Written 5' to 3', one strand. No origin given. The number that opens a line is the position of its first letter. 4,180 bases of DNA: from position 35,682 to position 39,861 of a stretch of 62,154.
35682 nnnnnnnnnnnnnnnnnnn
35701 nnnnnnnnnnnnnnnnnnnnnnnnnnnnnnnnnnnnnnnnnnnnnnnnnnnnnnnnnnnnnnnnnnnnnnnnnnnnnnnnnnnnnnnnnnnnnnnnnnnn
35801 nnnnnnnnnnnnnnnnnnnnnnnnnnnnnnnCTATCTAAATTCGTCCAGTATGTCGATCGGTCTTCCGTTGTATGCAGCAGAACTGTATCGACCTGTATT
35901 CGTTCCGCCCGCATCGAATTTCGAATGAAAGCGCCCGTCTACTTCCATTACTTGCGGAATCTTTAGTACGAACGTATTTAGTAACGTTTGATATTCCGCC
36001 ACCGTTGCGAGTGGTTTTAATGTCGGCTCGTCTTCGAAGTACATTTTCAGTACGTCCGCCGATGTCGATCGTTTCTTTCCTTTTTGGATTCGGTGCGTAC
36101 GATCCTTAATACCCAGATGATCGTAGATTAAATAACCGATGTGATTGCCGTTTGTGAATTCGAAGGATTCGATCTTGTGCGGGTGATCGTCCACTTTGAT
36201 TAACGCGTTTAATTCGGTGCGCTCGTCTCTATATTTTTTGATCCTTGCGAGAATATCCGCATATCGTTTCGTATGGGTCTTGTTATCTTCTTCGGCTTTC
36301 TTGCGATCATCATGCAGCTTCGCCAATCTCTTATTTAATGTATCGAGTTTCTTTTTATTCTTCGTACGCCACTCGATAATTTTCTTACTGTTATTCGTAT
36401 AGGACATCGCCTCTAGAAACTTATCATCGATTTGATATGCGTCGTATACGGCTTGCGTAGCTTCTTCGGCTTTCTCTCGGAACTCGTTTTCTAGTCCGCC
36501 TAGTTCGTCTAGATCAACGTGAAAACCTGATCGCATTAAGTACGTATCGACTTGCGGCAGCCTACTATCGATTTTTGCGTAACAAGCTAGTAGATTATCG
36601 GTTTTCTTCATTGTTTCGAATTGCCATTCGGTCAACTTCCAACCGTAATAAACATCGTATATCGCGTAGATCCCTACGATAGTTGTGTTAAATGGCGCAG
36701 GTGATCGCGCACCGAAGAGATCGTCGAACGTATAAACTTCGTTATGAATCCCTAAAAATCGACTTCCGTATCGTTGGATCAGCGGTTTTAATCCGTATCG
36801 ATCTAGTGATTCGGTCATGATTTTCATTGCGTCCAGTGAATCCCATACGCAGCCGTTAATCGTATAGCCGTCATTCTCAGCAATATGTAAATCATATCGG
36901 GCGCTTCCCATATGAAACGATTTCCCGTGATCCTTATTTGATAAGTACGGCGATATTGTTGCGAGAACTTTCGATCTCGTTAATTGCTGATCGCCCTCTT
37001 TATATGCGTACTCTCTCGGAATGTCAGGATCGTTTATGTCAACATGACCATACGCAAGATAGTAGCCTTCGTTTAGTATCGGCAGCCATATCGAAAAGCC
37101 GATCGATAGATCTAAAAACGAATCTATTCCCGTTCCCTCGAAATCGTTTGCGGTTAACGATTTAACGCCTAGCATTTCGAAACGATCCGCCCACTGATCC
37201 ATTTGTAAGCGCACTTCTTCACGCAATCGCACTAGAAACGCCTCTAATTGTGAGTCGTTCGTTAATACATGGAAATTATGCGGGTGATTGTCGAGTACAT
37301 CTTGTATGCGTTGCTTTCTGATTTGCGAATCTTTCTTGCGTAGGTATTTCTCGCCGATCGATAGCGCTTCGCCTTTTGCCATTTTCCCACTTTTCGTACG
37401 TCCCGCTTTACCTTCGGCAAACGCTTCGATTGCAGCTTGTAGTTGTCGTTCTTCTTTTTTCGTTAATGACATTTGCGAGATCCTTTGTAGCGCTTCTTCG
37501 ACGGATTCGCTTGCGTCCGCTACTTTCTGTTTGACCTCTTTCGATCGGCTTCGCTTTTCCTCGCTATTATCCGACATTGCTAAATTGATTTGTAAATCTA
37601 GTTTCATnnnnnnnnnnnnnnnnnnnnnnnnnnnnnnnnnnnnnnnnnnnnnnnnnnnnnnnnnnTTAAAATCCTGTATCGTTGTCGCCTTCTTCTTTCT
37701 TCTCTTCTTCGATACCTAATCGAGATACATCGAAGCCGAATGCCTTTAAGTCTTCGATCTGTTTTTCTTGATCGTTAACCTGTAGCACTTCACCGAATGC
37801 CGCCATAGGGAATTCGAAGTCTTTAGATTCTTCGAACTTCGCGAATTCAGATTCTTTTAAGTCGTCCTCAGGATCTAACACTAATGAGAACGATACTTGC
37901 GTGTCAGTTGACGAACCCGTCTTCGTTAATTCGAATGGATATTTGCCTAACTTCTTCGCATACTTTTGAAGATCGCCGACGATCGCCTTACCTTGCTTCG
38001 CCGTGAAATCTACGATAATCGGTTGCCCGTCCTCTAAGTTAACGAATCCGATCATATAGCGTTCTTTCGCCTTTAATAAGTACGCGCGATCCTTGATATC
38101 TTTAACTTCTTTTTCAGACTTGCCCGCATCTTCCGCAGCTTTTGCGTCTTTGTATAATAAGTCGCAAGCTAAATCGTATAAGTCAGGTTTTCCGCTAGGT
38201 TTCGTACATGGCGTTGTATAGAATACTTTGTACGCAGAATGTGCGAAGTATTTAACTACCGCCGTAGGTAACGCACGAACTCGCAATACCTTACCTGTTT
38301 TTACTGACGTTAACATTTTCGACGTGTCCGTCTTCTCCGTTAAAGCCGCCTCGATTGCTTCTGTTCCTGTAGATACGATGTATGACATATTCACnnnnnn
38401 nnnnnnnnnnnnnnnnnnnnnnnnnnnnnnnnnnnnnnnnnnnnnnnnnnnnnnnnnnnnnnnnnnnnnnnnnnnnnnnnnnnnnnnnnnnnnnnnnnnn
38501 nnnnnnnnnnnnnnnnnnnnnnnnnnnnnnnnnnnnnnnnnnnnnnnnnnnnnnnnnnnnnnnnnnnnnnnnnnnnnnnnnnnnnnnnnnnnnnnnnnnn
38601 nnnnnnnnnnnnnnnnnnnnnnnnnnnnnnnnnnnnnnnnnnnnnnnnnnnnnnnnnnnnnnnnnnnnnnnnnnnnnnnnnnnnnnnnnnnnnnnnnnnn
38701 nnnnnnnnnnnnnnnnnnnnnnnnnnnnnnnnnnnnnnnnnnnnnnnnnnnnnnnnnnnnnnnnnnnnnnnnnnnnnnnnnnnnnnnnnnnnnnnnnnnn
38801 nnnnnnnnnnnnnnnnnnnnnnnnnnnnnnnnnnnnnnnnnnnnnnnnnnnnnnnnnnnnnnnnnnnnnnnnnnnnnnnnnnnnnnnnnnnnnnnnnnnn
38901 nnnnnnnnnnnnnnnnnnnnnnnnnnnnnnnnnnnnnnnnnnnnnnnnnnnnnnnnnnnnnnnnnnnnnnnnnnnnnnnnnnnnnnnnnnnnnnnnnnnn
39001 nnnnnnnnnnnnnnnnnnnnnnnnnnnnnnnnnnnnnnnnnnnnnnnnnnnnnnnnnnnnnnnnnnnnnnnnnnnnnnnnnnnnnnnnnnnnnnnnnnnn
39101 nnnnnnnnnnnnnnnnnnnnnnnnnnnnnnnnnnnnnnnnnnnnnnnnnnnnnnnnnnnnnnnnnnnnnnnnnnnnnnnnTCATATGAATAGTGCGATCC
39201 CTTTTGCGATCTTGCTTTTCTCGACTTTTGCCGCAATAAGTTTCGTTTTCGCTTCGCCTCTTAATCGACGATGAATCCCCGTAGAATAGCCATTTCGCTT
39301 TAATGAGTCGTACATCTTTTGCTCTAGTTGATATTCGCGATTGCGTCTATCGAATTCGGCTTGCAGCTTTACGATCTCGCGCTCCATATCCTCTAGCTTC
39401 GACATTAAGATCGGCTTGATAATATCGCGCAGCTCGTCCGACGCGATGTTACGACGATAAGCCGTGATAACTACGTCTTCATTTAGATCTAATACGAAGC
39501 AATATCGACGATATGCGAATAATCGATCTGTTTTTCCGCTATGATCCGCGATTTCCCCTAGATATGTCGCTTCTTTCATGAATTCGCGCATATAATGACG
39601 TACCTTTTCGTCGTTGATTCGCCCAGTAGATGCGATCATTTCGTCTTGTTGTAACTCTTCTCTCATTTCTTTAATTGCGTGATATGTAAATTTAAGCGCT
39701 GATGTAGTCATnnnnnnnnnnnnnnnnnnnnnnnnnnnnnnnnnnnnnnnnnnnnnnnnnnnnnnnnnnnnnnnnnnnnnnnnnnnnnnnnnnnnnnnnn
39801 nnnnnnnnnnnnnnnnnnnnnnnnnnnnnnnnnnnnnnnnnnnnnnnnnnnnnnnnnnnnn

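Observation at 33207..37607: Family-A DNA polymerase split inside its most conserved motif by a terminator-box-gene-terminator cassette encoding a 454-aa SH3-like repeat protein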

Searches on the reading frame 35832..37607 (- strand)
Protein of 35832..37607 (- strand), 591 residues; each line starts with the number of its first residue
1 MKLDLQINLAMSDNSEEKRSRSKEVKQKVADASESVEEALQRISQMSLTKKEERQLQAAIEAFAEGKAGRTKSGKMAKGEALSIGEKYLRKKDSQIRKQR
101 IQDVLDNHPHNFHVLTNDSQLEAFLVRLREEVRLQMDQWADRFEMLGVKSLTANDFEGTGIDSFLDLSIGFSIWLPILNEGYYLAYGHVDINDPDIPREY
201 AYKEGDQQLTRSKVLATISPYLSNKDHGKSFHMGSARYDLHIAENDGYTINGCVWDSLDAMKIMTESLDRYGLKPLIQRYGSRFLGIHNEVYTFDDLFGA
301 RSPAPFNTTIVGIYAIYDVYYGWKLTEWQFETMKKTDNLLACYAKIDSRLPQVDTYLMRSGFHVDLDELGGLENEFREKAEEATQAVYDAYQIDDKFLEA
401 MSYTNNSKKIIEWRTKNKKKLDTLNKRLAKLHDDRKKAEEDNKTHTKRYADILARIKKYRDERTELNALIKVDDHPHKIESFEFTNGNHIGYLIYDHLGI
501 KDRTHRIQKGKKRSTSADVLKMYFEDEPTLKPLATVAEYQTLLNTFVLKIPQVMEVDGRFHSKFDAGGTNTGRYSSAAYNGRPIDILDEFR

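Call 6: search_protein_families(library=pfam, proteins=[window:35832-37607:-], max_evalue=0.1)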
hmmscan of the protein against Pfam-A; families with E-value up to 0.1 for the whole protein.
window:35832-37607:- (591 aa): 2 families
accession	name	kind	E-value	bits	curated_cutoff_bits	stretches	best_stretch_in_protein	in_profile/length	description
PF00476.26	DNA_pol_A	-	4.9e-09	36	34.3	1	480-580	28-127/381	DNA polymerase family A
PF12631.12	MnmE_helical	-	0.031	14.8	40.1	0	188-458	49-161/211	MnmE helical domain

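Call 8: search_protein_families(library=phrogs, proteins=[window:35832-37607:-], max_evalue=0.01)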
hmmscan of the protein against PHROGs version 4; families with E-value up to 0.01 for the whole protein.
window:35832-37607:- (591 aa): 3 families
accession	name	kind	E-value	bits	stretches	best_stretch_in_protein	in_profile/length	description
phrog_12241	-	DNA, RNA and nucleotide metabolism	2.4e-231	770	1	11-591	2-500/502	DNA polymerase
phrog_17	-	DNA, RNA and nucleotide metabolism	7.3e-17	61.6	1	215-577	720-978/1445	DNA polymerase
phrog_95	-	integration and excision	0.0079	15.8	1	387-476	419-518/651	integrase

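Call 10: search_dna_similar(query=window:35832-37607:-, collection=phages, mode=protein, max_rows=60)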
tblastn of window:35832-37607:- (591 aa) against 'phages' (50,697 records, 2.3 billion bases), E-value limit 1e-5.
Records with a match: 105; places in all: 105; records where one place covers at least 80% of the query: 13.
Best place of each record, by identity: <60% 105.
By first word of the organism name: Enterococcus 57; Listeria 16; Paenibacillus 13; Bacillus 9; Bacteriophage 2; Streptococcus 2; Clostridium 2; Acinetobacter 2; Sporosarcina 1; Enterobacter 1.
By host as written in the record: Enterococcus faecalis 15; Paenibacillus larvae 11; Enterococcus sp. 9; Enterococcus faecalis ATCC 29212 9; - 8; Listeria monocytogenes 5; Enterococcus faecalis DA653 3; Bacillus cereus 3; and 31 more.
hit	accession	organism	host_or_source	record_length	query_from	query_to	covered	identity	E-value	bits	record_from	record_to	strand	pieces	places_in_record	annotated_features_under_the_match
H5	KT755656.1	Paenibacillus phage Tripp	Paenibacillus larvae ATCC 9545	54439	6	591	99%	49.7%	0e+0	591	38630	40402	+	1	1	DNA polymerase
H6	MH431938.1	Paenibacillus phage C7Cdelta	Paenibacillus larvae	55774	6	591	99%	49.7%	0e+0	591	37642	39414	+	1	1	DNA polymerase I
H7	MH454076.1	Paenibacillus phage Ash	Paenibacillus larvae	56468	6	591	99%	49.7%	0e+0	591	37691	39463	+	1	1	DNA polymerase I, exonuclease domain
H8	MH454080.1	Paenibacillus phage Ley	Paenibacillus larvae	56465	6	591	99%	49.7%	0e+0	591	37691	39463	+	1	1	DNA polymerase I, exonuclease domain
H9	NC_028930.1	Paenibacillus phage Tripp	Paenibacillus larvae ATCC 9545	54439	6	591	99%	49.7%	0e+0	591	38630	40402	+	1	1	DNA polymerase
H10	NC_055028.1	Paenibacillus phage C7Cdelta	Paenibacillus larvae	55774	6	591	99%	49.7%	0e+0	591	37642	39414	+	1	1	DNA polymerase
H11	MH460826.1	Paenibacillus phage Heath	Paenibacillus larvae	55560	6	591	99%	49.6%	0e+0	576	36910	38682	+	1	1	DNA polymerase I with exonuclease domain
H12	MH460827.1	Paenibacillus phage Halcyone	Paenibacillus larvae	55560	6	591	99%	49.6%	0e+0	576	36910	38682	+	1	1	DNA polymerase I with exonuclease domain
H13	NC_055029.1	Paenibacillus phage Halcyone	Paenibacillus larvae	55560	6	591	99%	49.6%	0e+0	576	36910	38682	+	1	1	DNA polymerase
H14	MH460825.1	Paenibacillus phage Scottie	Paenibacillus larvae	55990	6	591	99%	49.4%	0e+0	588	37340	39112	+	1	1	DNA polymerase I with exonuclease domain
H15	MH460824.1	Paenibacillus phage Unity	Paenibacillus larvae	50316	6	591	99%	49.4%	0e+0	588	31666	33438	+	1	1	DNA polymerase I with exonuclease domain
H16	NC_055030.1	Paenibacillus phage Scottie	Paenibacillus larvae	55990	6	591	99%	49.4%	0e+0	588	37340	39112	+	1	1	DNA polymerase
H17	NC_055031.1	Paenibacillus phage Unity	Paenibacillus larvae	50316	6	591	99%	49.4%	0e+0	588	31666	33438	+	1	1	DNA polymerase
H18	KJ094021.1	Listeria phage LP-114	Listeria monocytogenes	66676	24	584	76%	26.3%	6e-14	138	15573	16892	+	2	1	DNA polymerase I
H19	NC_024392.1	Listeria phage LP-114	Listeria monocytogenes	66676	24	584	76%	26.3%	6e-14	138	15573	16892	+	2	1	DNA polymerase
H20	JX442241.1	Listeria phage P70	Listeria sp.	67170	24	584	76%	26.3%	8e-14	138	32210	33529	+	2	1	DNA polymerase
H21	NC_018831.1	Listeria phage P70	Listeria sp.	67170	24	584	76%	26.3%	8e-14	138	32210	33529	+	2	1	DNA polymerase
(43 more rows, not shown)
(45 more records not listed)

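Call 11: get_annotated_region(hit=H9, flank=5000)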
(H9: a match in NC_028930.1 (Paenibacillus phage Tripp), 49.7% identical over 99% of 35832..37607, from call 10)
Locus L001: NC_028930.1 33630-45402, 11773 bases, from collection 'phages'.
description: Paenibacillus phage Tripp, complete genome.
organism: Paenibacillus phage Tripp (NCBI taxid 1718161)
taxonomy: Viruses; Duplodnaviria; Heunggongvirae; Uroviricota; Caudoviricetes; Halcyonevirus; Halcyonevirus tripp
host: Paenibacillus larvae ATCC 9545; source: AFB diseased bee hive; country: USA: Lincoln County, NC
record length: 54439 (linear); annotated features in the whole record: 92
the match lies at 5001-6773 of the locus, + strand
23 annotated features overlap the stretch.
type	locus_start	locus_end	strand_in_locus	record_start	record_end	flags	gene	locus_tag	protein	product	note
CDS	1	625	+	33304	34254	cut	-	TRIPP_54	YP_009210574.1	DNA primase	DNA primase; DnaG-like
CDS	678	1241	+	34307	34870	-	-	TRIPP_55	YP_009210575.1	hypothetical protein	Hypothetical Protein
CDS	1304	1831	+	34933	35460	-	-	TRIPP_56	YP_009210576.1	hypothetical protein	Hypothetical Protein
CDS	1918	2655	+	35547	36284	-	-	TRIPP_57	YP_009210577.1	DNA binding protein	Single-stranded DNA-binding protein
CDS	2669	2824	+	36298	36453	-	-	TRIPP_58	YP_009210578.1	hypothetical protein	Hypothetical Protein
CDS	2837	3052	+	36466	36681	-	-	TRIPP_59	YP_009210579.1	hypothetical protein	Hypothetical Protein; coiled coil domain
CDS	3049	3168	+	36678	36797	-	-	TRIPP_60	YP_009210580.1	hypothetical protein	Hypothetical Protein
CDS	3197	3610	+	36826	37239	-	-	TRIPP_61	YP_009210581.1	hypothetical protein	Hypothetical Protein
CDS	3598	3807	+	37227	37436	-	-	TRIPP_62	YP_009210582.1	hypothetical protein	Hypothetical Protein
CDS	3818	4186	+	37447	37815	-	-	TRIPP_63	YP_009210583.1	hypothetical protein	Hypothetical Protein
CDS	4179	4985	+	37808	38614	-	-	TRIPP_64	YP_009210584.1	hypothetical protein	Hypothetical Protein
CDS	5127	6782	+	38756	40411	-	-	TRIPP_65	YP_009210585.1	DNA polymerase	DNA polymerase; pol I-like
CDS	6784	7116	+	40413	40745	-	-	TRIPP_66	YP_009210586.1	hypothetical protein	Hypothetical Protein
CDS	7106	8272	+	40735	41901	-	-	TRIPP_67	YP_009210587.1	DNA polymerase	DNA polymerase; polA-like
CDS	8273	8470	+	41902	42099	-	-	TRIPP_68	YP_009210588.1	hypothetical protein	Hypothetical Protein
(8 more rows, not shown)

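Call 12: get_annotated_region(hit=H13, flank=5000)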
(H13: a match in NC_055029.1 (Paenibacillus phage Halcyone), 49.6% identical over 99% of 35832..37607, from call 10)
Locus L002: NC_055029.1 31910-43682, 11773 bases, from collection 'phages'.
description: Paenibacillus phage Halcyone, complete genome.
organism: Paenibacillus phage Halcyone (NCBI taxid 1636256)
taxonomy: Viruses; Duplodnaviria; Heunggongvirae; Uroviricota; Caudoviricetes; Halcyonevirus; Halcyonevirus halcyone
host: Paenibacillus larvae; source: soil; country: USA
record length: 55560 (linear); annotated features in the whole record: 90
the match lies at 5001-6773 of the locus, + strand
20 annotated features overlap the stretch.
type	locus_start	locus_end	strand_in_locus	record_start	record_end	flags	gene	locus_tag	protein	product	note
CDS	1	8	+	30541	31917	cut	-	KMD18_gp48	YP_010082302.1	AAA family ATPase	replicative DNA helicase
CDS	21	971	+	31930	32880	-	-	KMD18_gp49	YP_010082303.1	DNA primase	-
CDS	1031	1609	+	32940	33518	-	-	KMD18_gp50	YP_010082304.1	hypothetical protein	-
CDS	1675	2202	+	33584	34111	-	-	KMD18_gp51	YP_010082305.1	hypothetical protein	-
CDS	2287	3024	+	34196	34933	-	-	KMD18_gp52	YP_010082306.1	DNA binding protein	single-stranded DNA-binding protein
CDS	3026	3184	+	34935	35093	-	-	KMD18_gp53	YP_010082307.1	hypothetical protein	-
CDS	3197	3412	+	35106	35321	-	-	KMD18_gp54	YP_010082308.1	putative phosphomannomutase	-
CDS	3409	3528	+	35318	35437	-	-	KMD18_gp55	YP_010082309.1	hypothetical protein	-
CDS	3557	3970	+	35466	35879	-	-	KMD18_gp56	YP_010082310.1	hypothetical protein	-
CDS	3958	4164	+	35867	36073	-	-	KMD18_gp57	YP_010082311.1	hypothetical protein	-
CDS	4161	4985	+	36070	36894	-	-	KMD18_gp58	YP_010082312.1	hypothetical protein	-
CDS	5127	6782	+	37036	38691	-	-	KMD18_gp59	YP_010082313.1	DNA polymerase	DNA polymerase I with exonuclease domain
CDS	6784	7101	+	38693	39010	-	-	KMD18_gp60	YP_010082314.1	hypothetical protein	-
CDS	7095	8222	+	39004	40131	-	-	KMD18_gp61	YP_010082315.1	DNA polymerase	DNA polymerase family A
CDS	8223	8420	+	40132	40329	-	-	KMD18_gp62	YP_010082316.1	hypothetical protein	-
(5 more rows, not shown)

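Call 13: get_annotated_region(hit=H7, flank=5000)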
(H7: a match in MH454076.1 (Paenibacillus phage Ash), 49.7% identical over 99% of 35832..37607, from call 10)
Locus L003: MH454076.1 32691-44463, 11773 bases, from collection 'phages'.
description: Paenibacillus phage Ash, complete genome.
organism: Paenibacillus phage Ash (NCBI taxid 2249763)
taxonomy: Viruses; Duplodnaviria; Heunggongvirae; Uroviricota; Caudoviricetes; Halcyonevirus; Halcyonevirus C7Cdelta
host: Paenibacillus larvae; source: -; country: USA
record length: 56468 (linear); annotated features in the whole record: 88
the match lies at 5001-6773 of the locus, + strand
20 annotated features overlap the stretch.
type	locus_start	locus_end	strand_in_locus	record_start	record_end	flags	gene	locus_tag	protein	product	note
CDS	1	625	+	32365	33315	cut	-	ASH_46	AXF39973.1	DNA primase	-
CDS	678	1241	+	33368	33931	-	-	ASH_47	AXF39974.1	hypothetical protein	-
CDS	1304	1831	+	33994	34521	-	-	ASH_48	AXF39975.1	hypothetical protein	-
CDS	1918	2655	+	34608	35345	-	-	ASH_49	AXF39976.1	single-stranded DNA-binding protein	-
CDS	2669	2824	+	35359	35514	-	-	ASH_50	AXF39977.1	hypothetical protein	-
CDS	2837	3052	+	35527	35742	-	-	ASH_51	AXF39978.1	putative phosphomannomutase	-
CDS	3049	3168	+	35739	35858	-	-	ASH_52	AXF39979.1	hypothetical protein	-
CDS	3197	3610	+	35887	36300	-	-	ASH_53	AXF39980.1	hypothetical protein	-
CDS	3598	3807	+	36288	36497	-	-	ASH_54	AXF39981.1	hypothetical protein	-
CDS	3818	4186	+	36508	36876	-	-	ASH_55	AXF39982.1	hypothetical protein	-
CDS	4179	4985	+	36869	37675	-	-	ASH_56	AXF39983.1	hypothetical protein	-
CDS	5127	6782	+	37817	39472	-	-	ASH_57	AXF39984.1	DNA polymerase I, exonuclease domain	-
CDS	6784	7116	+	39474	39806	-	-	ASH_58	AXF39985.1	hypothetical protein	-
CDS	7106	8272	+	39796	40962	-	-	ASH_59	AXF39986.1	DNA polymerase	-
CDS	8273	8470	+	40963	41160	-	-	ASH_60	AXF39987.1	hypothetical protein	-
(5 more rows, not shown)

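Call 20: search_protein_families(library=pfam, proteins=[L001:6784-7116:+, L002:6784-7101:+], max_evalue=1)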
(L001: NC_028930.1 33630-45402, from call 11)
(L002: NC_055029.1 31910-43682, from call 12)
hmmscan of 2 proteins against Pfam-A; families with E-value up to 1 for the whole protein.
L001:6784-7116:+ (110 aa): 4 families
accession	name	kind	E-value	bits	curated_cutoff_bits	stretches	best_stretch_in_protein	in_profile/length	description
PF23969.1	DUF7296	-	5.8e-37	127.2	27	1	1-107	2-109/115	Domain of unknown function (DUF7296)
PF14119.11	DUF4288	-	0.064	14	27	1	23-43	25-45/84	Domain of unknown function (DUF4288)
PF02512.19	UK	-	0.081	13.9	25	1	36-60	47-71/96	Virulence determinant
PF18603.7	LAL_C2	-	0.11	13.2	29.4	1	17-40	45-68/78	L-amino acid ligase C-terminal domain 2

L002:6784-7101:+ (105 aa): 2 families
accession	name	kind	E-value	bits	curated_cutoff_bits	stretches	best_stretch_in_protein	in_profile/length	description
PF23969.1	DUF7296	-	1.8e-37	128.9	27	1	1-105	2-109/115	Domain of unknown function (DUF7296)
PF02512.19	UK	-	0.064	14.2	25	1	35-61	46-72/96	Virulence determinant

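Call 40: get_annotated_region(hit=H21, flank=3000)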
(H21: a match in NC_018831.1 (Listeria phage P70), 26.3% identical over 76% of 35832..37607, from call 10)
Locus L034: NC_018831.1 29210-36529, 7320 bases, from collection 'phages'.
description: Listeria phage P70, complete genome.
organism: Listeria phage P70 (NCBI taxid 1225800)
taxonomy: Viruses; Duplodnaviria; Heunggongvirae; Uroviricota; Caudoviricetes; Homburgvirus; Homburgvirus P70
host: Listeria sp.; source: -; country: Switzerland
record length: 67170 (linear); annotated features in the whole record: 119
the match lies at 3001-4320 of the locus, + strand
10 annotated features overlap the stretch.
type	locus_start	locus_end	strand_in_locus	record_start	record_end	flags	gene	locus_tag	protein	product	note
CDS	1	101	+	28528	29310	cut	-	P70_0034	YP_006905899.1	DnaC-like helicase loader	gp34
CDS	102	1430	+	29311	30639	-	-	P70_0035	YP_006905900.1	helicase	gp35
CDS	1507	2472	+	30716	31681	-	-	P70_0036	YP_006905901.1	primase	gp36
CDS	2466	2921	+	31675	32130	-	-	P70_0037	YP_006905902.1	methyltransferase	gp37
CDS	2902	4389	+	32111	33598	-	-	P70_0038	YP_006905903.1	DNA polymerase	gp38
CDS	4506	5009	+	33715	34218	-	-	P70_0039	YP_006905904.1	HNH endonuclease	gp39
CDS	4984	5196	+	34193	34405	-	-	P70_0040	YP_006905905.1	hypothetical protein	gp40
CDS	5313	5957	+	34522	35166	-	-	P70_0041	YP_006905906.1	DNA polymerase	gp41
CDS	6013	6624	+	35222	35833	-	-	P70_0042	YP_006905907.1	HNH endonuclease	gp42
CDS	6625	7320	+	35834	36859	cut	-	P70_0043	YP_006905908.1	CRISPR/Cas system associated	gp43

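Call 56: search_protein_families(library=padloc, proteins=[window:35832-37607:-], max_evalue=0.01)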
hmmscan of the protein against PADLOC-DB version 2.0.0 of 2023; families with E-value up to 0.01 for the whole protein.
window:35832-37607:- (591 aa): 1 family
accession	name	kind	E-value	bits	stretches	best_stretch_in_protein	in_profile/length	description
PDLC00517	JetC1|JetC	-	0.00022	17.6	1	337-501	850-1014/1119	DUF3584 domain; MukB-like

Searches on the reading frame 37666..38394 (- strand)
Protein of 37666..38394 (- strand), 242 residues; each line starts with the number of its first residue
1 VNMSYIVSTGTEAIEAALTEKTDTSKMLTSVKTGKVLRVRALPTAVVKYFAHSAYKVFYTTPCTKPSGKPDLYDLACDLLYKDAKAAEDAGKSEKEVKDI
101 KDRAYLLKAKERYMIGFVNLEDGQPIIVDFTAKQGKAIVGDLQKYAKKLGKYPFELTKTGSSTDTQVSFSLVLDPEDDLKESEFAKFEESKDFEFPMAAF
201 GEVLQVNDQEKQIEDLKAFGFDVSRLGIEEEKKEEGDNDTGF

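Call 75: search_protein_families(library=phrogs, proteins=[window:37666-38394:-], max_evalue=0.00001)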
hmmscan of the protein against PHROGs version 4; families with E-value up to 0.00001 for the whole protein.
window:37666-38394:- (242 aa): 1 family
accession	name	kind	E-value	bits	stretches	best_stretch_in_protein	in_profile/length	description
phrog_6883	-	unknown function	5.4e-98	328.4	1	6-241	1-242/251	-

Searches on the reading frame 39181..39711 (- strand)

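Call 75: search_protein_families(library=phrogs, proteins=[window:39181-39711:-], max_evalue=0.00001)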
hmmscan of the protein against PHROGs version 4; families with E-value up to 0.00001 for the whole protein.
window:39181-39711:- (176 aa): 1 family
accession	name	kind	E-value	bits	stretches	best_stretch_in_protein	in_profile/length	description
phrog_5083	-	unknown function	4.2e-43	148.2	1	1-176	4-175/178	-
